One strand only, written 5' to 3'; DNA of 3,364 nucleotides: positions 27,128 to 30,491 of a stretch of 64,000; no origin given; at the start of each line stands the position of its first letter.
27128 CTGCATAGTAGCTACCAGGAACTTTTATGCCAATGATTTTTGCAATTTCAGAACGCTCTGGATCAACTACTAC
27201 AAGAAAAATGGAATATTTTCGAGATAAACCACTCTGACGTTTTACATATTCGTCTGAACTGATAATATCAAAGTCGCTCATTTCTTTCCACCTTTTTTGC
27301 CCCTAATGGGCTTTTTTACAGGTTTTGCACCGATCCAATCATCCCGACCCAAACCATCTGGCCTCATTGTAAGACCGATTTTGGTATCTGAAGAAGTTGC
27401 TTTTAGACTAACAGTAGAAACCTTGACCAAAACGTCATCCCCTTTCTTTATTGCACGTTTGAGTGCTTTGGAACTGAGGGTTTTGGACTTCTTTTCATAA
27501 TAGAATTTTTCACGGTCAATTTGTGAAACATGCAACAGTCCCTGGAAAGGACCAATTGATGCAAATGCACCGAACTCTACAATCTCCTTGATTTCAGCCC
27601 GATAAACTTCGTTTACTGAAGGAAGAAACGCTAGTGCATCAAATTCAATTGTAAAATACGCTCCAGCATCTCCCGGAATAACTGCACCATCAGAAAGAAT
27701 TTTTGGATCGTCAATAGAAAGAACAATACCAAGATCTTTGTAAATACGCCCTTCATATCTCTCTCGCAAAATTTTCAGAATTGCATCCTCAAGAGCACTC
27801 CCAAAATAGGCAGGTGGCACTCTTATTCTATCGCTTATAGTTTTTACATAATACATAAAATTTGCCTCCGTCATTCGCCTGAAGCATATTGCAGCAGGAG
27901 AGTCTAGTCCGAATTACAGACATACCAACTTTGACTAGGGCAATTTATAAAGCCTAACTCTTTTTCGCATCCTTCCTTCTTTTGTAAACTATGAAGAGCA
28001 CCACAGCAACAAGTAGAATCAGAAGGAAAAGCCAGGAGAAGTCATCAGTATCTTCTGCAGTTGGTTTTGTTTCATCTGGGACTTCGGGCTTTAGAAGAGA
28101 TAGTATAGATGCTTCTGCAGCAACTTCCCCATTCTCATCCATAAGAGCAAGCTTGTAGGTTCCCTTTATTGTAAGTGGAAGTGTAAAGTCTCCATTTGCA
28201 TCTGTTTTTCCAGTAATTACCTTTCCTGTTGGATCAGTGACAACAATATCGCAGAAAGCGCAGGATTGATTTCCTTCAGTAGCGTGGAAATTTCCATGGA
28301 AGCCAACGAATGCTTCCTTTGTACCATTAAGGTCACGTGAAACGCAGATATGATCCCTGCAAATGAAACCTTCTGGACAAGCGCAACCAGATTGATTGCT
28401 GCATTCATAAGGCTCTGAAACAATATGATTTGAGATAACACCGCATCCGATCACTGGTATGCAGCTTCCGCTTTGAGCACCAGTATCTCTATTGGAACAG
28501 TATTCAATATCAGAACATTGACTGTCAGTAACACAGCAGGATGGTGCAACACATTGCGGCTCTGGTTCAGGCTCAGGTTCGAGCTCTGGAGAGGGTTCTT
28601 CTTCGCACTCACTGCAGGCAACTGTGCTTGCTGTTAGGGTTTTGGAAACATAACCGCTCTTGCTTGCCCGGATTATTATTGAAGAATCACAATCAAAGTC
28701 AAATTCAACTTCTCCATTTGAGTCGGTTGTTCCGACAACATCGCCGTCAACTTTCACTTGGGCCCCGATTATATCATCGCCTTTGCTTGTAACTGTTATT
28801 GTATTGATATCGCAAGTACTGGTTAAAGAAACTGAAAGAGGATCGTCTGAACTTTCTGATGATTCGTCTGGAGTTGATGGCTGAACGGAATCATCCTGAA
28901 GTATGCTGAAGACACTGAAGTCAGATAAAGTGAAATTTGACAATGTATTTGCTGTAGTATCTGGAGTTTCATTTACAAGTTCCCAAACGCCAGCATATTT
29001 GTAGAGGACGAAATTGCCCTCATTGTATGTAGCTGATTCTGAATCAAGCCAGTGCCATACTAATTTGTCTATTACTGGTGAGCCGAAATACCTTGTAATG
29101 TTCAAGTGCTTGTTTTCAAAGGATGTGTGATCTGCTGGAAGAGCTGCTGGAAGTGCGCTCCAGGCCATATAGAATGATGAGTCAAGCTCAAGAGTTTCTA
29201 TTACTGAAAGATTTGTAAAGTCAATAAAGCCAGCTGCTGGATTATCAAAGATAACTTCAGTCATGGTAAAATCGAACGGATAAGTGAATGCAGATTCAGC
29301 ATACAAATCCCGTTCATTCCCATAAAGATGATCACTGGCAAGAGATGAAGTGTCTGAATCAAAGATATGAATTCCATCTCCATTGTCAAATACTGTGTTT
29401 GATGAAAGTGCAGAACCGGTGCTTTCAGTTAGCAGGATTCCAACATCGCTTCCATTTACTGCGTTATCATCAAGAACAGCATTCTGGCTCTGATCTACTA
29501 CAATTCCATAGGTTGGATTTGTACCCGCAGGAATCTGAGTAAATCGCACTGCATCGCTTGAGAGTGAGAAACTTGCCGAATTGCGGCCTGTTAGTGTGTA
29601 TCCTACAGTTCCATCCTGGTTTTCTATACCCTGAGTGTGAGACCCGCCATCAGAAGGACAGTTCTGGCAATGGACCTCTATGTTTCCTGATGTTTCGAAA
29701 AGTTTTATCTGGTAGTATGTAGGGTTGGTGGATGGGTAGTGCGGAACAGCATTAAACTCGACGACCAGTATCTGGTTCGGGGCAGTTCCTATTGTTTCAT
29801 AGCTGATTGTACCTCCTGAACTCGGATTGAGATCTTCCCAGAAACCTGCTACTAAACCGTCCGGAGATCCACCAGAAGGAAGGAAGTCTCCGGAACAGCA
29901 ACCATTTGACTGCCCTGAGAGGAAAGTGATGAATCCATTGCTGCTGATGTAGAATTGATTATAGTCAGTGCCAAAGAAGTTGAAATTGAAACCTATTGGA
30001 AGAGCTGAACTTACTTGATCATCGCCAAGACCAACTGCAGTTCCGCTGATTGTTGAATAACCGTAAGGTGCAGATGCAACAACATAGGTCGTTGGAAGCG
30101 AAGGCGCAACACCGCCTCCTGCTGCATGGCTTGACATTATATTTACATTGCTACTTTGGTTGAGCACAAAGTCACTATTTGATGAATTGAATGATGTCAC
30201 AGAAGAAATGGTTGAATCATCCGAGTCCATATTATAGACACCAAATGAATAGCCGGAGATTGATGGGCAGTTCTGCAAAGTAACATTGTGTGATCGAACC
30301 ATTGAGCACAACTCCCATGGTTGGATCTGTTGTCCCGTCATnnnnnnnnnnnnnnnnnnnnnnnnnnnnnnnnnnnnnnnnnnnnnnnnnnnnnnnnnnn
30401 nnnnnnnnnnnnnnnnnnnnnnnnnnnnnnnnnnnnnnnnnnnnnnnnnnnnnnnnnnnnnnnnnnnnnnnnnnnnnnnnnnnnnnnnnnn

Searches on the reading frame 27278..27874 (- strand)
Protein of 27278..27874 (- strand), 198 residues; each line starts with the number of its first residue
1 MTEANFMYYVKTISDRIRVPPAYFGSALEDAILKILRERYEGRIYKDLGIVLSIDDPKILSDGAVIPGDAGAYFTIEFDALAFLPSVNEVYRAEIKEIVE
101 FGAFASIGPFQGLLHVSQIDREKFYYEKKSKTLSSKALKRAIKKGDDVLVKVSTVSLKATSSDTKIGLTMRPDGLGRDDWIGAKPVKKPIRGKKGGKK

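Call 83: search_protein_families(library=pfam, proteins=[window:27278-27874:-], max_evalue=0.0001)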
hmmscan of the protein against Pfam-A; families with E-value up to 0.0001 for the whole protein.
window:27278-27874:- (198 aa): 2 families
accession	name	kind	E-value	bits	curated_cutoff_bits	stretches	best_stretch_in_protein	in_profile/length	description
PF03876.22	SHS2_Rpb7-N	-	2.5e-16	60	24.8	1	14-69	1-56/57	SHS2 domain found in N terminus of Rpb7p/Rpc25p/MJ0397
PF00575.29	S1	-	4.5e-10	40.2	22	1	85-159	2-66/74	S1 RNA binding domain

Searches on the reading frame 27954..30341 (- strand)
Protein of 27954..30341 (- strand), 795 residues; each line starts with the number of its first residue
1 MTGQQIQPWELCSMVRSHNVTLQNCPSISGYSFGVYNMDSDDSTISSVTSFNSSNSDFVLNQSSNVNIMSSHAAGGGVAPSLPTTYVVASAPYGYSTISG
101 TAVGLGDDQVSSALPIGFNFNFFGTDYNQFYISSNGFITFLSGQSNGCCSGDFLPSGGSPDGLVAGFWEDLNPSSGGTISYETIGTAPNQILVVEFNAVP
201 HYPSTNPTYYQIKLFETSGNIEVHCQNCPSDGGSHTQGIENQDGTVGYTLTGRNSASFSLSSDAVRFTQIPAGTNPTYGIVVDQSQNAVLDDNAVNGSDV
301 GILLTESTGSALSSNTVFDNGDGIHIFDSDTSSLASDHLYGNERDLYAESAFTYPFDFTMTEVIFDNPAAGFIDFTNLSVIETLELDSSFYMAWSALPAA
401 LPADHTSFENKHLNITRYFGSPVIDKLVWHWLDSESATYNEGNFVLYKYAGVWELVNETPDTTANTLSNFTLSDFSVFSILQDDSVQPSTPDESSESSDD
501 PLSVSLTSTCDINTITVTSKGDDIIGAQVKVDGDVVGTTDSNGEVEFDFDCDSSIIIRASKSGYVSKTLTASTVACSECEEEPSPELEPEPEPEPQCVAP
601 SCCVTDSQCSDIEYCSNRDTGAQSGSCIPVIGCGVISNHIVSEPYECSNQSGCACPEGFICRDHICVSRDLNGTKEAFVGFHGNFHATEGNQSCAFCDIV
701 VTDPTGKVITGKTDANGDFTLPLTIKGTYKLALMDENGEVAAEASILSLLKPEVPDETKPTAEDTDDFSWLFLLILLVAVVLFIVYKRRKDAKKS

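Call 7: search_protein_families(library=pfam, proteins=[window:27954-30341:-], max_evalue=0.001)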
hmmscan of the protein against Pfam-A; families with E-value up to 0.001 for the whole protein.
window:27954-30341:- (795 aa): 4 families
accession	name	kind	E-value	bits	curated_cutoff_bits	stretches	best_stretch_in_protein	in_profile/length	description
PF13229.12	Beta_helix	-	4.5e-12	46.3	25.9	1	275-369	21-114/158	Right handed beta helix region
PF05048.19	NosD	-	7e-12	45.7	23.6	1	274-347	57-154/212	Periplasmic copper-binding protein (NosD)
PF13620.12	CarboxypepD_reg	-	2.1e-07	31.7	32.3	0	698-732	18-53/82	Carboxypeptidase regulatory-like domain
PF13715.12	CarbopepD_reg_2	-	4.3e-05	23.9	32.2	0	516-570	6-61/88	CarboxypepD_reg-like domain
